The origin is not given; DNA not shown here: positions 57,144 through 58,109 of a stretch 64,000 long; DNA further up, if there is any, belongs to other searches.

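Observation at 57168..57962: LuxI-type acyl synthase homologue behind a perfect sigma70 promoter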

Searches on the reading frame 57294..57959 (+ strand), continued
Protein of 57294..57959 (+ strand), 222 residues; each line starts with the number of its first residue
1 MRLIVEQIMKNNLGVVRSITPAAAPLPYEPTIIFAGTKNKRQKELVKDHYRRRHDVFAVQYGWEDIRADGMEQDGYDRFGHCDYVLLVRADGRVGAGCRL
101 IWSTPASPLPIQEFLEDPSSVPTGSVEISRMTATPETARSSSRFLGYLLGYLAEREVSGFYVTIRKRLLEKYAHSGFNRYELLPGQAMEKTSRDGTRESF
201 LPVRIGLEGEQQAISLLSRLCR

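Call 69: search_dna_similar(query=window:57318-57959:+, collection=plasmids, mode=protein, max_evalue=0.01, max_rows=15)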
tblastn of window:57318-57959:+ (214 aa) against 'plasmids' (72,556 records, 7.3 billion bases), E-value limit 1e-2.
Records with a match: 27; places in all: 27; records where one place covers at least 80% of the query: 0.
Best place of each record, by identity: <60% 27.
By first word of the organism name: Sinorhizobium 14; Rhizobium 8; Gemmobacter 1; Mesorhizobium 1; Bosea 1; Paracoccus 1; Sulfuriferula 1.
By predicted mobility (MOB-suite, as given by PLSDB): conjugative 22; non-mobilizable 5.
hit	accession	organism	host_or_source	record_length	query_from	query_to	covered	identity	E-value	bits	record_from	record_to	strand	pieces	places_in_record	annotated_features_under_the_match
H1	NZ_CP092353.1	Rhizobium sp. C104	Cell culture,nodule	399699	30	136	50%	36.1%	9e-6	53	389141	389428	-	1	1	traI: acyl-homoserine-lactone synthase TraI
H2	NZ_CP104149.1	Sinorhizobium medicae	Trigonella foenum-graecum,cell culture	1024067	23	136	53%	32.2%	1e-3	47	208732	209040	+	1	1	record has no annotation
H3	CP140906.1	Sinorhizobium medicae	Medicago lupulina,whole organism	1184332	24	136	53%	32.5%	7e-4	47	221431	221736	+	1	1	acyl-homoserine-lactone synthase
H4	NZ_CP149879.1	Sinorhizobium medicae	Medicago sativa,Cell Culture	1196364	25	133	51%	33.0%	2e-4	49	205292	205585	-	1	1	record has no annotation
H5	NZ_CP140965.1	Sinorhizobium medicae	Medicago lupulina,whole organism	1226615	23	133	52%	31.3%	1e-3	47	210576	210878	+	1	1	record has no annotation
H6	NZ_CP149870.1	Sinorhizobium medicae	Melilotus albus,Cell Culture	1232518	23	133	52%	31.3%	1e-3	47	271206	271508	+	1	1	record has no annotation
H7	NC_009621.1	Sinorhizobium medicae WSM419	-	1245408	23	133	52%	31.3%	1e-3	47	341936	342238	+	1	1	record has no annotation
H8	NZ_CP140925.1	Sinorhizobium medicae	Medicago lupulina,whole organism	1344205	23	133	52%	31.3%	1e-3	47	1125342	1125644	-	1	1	record has no annotation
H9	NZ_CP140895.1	Sinorhizobium medicae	Medicago lupulina,whole organism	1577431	23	133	52%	31.3%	1e-3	47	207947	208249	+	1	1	record has no annotation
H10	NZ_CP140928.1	Sinorhizobium medicae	Medicago lupulina,whole organism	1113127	23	133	52%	31.3%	1e-3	47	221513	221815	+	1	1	record has no annotation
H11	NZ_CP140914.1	Sinorhizobium medicae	Medicago lupulina,whole organism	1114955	23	133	52%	31.3%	1e-3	47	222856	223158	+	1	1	record has no annotation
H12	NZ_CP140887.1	Sinorhizobium medicae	Medicago lupulina,whole organism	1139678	23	133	52%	31.3%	1e-3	47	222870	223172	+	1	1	none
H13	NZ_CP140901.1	Sinorhizobium medicae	Medicago lupulina,whole organism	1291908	23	133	52%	31.3%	1e-3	47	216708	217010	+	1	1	record has no annotation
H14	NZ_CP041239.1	Sinorhizobium mexicanum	Acaciella angustissima,cell culture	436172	30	136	50%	32.1%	2e-4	49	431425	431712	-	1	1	acyl-homoserine-lactone synthase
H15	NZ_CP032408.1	Rhizobium rosettiformans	Isolation,ex cyanobacteria field sample ...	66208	30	116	41%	35.6%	5e-3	45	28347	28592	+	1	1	traI: acyl-homoserine-lactone synthase TraI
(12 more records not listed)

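Call 70: get_annotated_region(hit=H1, flank=1500)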
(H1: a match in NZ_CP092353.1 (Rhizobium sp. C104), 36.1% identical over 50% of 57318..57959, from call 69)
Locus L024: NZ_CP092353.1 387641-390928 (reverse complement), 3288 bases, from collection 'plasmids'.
description: Rhizobium sp. C104 plasmid pRSpC104f, complete sequence
organism: Rhizobium sp. C104 (NCBI taxid 2917727)
taxonomy: Bacteria; Pseudomonadota; Alphaproteobacteria; Hyphomicrobiales; Rhizobiaceae; Rhizobium; Rhizobium sp. C104
host: -; source: Cell culture,nodule; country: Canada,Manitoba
typing (MOB-suite, as given by PLSDB): conjugative; replicon rep_cluster_287; relaxase MOBQ; mating-pair formation MPF_T
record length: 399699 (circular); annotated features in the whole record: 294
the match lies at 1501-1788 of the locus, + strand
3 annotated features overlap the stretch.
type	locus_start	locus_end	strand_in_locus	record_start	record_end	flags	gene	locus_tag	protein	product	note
CDS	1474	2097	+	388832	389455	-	traI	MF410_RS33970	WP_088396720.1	acyl-homoserine-lactone synthase TraI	-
CDS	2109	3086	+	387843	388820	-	trbB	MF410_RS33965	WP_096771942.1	P-type conjugative transfer ATPase TrbB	-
CDS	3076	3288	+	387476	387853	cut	-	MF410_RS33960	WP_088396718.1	TrbC/VirB2 family protein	-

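Call 74: find_encoding_contigs(protein=P0017, flank=8000, max_places=4)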
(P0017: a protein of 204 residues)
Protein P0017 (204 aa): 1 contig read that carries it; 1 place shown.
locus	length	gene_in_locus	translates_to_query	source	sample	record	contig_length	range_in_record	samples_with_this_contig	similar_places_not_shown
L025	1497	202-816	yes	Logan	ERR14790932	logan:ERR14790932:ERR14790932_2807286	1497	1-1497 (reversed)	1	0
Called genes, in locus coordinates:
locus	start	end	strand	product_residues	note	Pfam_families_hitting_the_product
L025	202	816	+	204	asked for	PF00765:Autoind_synth (faint)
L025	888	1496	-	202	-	?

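Call 84: list_cluster_members(proteins=[P0013, P0014, P0015, P0016, P0017, P0019, P0020, P0021, P0023, P0025])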
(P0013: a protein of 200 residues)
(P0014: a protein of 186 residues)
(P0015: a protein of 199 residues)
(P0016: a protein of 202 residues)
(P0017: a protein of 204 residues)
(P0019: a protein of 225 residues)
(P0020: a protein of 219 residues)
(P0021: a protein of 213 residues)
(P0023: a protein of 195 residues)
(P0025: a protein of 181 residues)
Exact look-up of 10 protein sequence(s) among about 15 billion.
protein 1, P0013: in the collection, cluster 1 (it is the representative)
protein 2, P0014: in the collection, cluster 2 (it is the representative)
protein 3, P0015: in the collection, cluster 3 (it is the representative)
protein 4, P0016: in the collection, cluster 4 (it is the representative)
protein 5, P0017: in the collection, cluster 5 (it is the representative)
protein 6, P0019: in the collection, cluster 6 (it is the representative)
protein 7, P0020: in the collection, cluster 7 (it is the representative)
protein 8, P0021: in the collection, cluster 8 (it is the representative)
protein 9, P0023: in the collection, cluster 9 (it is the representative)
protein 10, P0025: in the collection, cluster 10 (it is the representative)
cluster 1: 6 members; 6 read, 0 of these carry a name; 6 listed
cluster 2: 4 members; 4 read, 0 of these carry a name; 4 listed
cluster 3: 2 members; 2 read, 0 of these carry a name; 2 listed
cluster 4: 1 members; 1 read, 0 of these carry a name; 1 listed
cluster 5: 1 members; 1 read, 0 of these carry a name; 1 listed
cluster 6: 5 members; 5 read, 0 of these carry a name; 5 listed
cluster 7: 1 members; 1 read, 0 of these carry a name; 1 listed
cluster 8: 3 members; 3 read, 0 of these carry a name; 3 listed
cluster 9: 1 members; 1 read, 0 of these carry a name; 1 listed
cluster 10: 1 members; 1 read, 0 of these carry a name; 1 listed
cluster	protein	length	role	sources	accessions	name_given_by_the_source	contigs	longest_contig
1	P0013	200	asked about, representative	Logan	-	-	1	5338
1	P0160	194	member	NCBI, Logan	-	-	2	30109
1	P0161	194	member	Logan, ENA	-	-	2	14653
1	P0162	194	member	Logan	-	-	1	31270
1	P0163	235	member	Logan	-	-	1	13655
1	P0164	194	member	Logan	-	-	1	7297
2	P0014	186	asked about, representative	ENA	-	-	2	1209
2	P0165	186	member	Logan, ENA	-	-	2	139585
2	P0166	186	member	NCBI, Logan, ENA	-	-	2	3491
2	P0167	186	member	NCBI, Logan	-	-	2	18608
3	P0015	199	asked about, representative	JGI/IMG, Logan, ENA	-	-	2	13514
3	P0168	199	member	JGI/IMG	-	-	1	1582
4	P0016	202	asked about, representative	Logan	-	-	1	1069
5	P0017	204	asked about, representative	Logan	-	-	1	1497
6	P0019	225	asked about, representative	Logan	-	-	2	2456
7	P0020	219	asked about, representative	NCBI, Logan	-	-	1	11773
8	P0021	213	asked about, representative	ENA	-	-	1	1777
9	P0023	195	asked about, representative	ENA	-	-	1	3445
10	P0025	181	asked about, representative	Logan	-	-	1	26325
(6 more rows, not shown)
